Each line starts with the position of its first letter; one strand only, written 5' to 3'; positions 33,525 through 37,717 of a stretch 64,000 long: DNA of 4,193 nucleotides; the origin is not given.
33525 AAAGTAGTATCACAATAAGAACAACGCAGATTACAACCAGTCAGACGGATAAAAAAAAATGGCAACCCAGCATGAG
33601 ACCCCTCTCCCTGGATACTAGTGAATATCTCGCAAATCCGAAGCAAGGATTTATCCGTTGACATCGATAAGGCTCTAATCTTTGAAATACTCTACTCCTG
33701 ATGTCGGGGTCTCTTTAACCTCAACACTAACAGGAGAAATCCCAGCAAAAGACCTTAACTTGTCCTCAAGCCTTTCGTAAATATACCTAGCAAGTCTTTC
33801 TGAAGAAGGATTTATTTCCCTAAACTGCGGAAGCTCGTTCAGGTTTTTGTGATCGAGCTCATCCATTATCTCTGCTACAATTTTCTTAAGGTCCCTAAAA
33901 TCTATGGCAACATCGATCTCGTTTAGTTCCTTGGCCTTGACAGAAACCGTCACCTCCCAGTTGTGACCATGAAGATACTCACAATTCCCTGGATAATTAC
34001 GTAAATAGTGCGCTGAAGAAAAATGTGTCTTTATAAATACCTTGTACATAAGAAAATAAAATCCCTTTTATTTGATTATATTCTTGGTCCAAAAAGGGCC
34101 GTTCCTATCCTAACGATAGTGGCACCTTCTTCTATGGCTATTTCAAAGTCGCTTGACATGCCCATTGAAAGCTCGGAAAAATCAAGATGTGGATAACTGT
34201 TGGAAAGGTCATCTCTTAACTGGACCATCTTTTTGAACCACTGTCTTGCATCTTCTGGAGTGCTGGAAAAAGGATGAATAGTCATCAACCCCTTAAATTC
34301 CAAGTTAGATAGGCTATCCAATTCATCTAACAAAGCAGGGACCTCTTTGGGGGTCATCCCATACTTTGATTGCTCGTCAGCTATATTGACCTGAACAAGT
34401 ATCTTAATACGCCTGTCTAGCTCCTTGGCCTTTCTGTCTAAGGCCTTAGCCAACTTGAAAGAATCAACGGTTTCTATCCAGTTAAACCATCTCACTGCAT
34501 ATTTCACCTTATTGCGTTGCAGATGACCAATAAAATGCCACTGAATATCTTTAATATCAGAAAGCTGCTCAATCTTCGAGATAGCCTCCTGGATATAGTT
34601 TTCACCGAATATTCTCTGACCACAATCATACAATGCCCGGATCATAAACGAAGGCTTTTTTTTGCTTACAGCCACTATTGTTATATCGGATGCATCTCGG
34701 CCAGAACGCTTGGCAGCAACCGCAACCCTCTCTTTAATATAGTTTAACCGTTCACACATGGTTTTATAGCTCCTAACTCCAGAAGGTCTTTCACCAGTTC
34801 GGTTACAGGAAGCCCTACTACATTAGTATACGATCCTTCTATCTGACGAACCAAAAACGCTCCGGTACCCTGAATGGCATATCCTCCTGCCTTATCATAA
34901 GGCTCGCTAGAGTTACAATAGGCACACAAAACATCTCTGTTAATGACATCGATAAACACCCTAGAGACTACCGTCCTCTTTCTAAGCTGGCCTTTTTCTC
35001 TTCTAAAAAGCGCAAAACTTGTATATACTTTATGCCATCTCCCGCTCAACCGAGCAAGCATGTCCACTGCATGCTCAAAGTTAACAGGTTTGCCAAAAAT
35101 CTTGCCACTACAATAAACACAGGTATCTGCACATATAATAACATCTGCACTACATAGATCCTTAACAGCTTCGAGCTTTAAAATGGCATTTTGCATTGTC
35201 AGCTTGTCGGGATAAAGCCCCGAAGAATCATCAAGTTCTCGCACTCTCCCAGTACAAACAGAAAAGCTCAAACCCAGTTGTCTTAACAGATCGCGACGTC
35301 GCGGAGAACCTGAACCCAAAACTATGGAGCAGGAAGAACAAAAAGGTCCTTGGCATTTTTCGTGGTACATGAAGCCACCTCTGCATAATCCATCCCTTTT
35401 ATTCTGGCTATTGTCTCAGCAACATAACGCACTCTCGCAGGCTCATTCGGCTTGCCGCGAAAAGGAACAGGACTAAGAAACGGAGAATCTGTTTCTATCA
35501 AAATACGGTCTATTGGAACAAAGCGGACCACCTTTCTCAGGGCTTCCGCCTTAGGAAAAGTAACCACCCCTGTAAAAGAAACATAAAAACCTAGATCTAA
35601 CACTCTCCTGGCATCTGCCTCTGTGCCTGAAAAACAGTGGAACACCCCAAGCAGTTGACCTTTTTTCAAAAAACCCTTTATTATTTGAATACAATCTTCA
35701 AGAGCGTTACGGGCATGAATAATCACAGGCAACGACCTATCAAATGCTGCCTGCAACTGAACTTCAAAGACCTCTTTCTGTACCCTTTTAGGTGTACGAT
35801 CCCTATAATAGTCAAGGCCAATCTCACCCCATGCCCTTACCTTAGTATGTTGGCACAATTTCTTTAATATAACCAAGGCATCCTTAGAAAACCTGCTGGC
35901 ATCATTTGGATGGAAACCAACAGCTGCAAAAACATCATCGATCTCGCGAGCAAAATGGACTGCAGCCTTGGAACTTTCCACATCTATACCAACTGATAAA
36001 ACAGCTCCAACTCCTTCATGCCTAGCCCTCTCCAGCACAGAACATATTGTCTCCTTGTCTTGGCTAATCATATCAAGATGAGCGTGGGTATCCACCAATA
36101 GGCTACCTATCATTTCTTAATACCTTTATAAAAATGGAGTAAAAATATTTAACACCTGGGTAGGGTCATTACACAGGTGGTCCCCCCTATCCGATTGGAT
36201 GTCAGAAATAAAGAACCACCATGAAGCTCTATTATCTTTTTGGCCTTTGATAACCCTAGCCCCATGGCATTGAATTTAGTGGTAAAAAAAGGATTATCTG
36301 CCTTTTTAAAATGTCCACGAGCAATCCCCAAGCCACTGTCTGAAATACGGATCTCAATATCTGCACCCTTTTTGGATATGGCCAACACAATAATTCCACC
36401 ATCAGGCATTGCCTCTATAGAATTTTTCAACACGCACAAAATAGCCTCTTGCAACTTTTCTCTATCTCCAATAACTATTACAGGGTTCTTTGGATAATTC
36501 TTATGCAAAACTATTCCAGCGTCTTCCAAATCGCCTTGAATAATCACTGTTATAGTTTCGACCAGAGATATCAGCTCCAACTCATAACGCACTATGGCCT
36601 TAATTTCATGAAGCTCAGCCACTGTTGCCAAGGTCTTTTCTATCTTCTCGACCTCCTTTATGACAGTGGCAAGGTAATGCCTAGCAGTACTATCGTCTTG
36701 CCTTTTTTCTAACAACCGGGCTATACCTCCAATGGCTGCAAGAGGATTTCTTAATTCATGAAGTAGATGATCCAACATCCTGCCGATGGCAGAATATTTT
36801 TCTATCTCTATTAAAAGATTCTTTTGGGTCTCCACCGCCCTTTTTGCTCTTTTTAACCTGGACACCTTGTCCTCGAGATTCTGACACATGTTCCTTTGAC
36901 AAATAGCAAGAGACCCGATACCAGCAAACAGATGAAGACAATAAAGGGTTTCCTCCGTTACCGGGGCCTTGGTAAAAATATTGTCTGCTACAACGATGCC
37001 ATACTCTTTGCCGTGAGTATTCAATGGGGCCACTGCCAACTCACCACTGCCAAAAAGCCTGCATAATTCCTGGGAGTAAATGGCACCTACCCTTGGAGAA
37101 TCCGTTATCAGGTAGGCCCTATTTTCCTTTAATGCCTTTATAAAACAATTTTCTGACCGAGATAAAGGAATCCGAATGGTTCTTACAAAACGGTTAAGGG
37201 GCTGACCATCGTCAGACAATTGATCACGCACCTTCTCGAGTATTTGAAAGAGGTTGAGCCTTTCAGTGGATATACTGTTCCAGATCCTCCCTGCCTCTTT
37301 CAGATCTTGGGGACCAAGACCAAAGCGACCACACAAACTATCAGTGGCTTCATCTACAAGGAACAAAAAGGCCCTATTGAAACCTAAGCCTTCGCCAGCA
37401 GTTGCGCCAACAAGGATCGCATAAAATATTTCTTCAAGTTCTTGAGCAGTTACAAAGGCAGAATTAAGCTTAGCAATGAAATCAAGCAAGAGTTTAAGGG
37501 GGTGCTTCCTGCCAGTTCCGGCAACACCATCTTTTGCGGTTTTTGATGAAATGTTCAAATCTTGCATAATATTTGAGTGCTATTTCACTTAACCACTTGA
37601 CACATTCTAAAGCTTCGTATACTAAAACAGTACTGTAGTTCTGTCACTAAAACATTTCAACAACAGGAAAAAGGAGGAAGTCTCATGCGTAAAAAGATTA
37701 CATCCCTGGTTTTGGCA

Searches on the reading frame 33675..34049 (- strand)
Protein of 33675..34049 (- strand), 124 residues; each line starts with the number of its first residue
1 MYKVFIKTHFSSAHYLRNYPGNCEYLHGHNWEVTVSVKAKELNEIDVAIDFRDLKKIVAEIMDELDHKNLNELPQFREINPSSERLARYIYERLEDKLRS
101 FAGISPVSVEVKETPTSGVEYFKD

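Call 13: search_protein_families(library=ncbifam, proteins=[window:33675-34049:-], max_evalue=0.00001)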
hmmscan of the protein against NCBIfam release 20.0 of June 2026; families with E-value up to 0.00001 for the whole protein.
window:33675-34049:- (124 aa): 3 families
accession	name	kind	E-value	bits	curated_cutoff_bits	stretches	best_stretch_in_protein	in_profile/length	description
TIGR03367.1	queuosine_QueD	equivalog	1.2e-29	102.5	89.25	1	4-95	2-91/92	6-carboxytetrahydropterin synthase QueD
TIGR00039.1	6PTHBS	subfamily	3.6e-25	88.7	125.5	1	2-122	2-120/124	6-pyruvoyl tetrahydropterin synthase/6-carboxytetrahydropterin synthase family protein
TIGR03112.1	6_pyr_pter_rel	hypoth_equivalog_domain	2.9e-15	56.6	69.35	1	13-116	9-107/113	6-pyruvoyl tetrahydropterin synthase-related domain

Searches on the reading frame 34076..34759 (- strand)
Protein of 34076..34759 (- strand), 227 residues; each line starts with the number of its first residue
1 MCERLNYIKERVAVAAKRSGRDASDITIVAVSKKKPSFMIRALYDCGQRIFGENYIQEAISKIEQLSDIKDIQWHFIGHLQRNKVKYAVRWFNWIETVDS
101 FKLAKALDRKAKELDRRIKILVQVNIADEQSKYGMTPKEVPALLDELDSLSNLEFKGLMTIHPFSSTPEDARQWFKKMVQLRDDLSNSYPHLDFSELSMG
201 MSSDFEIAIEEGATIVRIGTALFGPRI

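Call 13: search_protein_families(library=ncbifam, proteins=[window:34076-34759:-], max_evalue=0.00001)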
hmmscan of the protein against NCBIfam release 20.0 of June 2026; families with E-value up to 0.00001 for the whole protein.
window:34076-34759:- (227 aa): 1 family
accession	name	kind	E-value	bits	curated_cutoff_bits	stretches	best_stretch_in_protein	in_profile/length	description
TIGR00044.1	TIGR00044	hypoth_equivalog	1.4e-71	240.8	106.25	1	4-226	7-229/229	YggS family pyridoxal phosphate-dependent enzyme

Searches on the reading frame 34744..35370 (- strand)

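Call 13: search_protein_families(library=ncbifam, proteins=[window:34744-35370:-], max_evalue=0.00001)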
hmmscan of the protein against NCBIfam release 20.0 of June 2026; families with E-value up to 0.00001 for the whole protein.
window:34744-35370:- (208 aa): 14 families
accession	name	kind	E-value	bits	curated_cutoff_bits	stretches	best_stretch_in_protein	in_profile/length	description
NF010942.0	PRK14362.1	equivalog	1.5e-56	191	290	1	6-205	4-204/210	Maf-like protein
NF010948.0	PRK14368.1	equivalog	1.2e-48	165.1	291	1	14-202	5-192/193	Maf-like protein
TIGR00172.1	maf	subfamily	9.3e-43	145.9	117.15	1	15-196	4-184/185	Maf family nucleotide pyrophosphatase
NF010945.0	PRK14365.1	equivalog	1.1e-41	142.5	273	1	16-200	4-188/197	Maf-like protein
NF010941.0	PRK14361.1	equivalog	7.1e-37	126.9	272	1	14-196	6-184/194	Maf-like protein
NF000867.0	PRK00078.1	equivalog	1.1e-36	126.3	249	1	15-200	2-189/192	Maf-like protein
NF003403.0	PRK04694.1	equivalog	2.7e-34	118.6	300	1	17-193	3-181/190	Maf-like protein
NF010943.0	PRK14363.1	equivalog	1.9e-32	112.5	273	1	16-200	3-184/204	Maf-like protein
NF010944.0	PRK14364.1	equivalog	2.2e-32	112.1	311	1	19-194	2-174/181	Maf-like protein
NF010947.0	PRK14367.1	equivalog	4.8e-32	110.8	315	1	16-204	4-196/202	Maf-like protein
NF002401.0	PRK01441.1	equivalog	1.4e-30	106.4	317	1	15-196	6-192/207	Maf-like protein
NF010946.0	PRK14366.1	equivalog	4.7e-30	104.5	284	1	15-191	6-181/195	Maf-like protein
NF002690.0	PRK02478.1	equivalog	4.8e-21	75.2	269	1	15-202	4-197/199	Maf-like protein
NF003141.0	PRK04056.1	equivalog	1.7e-16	60.4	161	1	16-194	2-178/181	septum formation inhibitor Maf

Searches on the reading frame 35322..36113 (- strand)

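Call 13: search_protein_families(library=ncbifam, proteins=[window:35322-36113:-], max_evalue=0.00001)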
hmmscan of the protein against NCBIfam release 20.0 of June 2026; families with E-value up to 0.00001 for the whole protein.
window:35322-36113:- (263 aa): 5 families
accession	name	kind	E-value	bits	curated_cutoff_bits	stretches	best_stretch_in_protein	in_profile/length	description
TIGR00010.1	TIGR00010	subfamily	1.5e-84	283.4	206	1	6-259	1-252/253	YchF/TatD family DNA exonuclease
NF008075.0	PRK10812.1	equivalog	1e-61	208.5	438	1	5-260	2-256/265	metal-dependent hydrolase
NF007745.0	PRK10425.1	equivalog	2.4e-47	161.4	395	1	20-260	14-258/260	3'-5' ssDNA/RNA exonuclease TatD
NF008522.0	PRK11449.1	equivalog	8.1e-37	126.7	481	1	6-260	5-258/259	metal-dependent hydrolase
NF041926.1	QatD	equivalog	1.8e-33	115.6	230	1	8-257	1-239/239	Qat anti-phage system TatD family nuclease QatD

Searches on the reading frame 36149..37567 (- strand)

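Call 13: search_protein_families(library=ncbifam, proteins=[window:36149-37567:-], max_evalue=0.00001)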
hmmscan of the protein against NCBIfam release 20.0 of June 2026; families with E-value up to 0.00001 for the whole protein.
window:36149-37567:- (472 aa): 68 families (the best 25 are shown)
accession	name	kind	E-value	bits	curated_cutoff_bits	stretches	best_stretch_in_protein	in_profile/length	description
NF008468.0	PRK11360.1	equivalog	5.9e-39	133.9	646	1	253-471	388-608/616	two-component system sensor histidine kinase AtoS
NF007688.0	PRK10364.1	equivalog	3.1e-35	121.8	479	1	243-470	219-450/460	two-component system sensor histidine kinase ZraS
NF053867.1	SprKinKinDBac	equivalog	2.3e-31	108.8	775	1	245-470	273-496/500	sporulation kinase KinD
NF041777.1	sens_FixL_Rhizob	equivalog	1.6e-26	93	850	1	240-470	242-480/485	sensor protein FixL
NF008312.0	PRK11100.1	equivalog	2.3e-25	89.4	356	1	237-471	235-474/477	two-component system sensor histidine kinase CreC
NF046044.1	PnpS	equivalog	7.3e-23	81.2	400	1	270-470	179-390/390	two-component system histidine kinase PnpS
TIGR02916.1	PEP_his_kin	equivalog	3.2e-22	78.9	300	1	249-470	463-679/679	XrtA/PEP-CTERM system histidine kinase PrsK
NF033092.0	HK_WalK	equivalog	5e-20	71.6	725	1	270-470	381-593/594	cell wall metabolism sensor histidine kinase WalK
NF010411.0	PRK13837.1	equivalog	8.8e-20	70.3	647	1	251-471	440-675/828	two-component system VirA-like sensor kinase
NF006800.0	PRK09303.1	equivalog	1.8e-18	66.7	342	1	231-470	130-376/383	histidine kinase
TIGR02938.1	nifL_nitrog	equivalog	2e-18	66.2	242.45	1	237-469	250-492/494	nitrogen fixation negative regulator NifL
TIGR02966.1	phoR_proteo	equivalog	4.8e-17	62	334.2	1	269-465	122-329/333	phosphate regulon sensor histidine kinase PhoR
NF012163.2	BaeS_SmeS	equivalog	9.8e-17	61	500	1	268-470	247-457/457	sensor histidine kinase efflux regulator BaeS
TIGR02956.1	TMAO_torS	equivalog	2.1e-16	59.3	676.5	1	265-470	468-681/967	TMAO reductase system sensor histidine kinase/response regulator TorS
NF045595.1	HK_scytonemin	equivalog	8.1e-16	57.5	865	1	262-470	416-634/637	scytonemin biosynthesis sensor histidine kinase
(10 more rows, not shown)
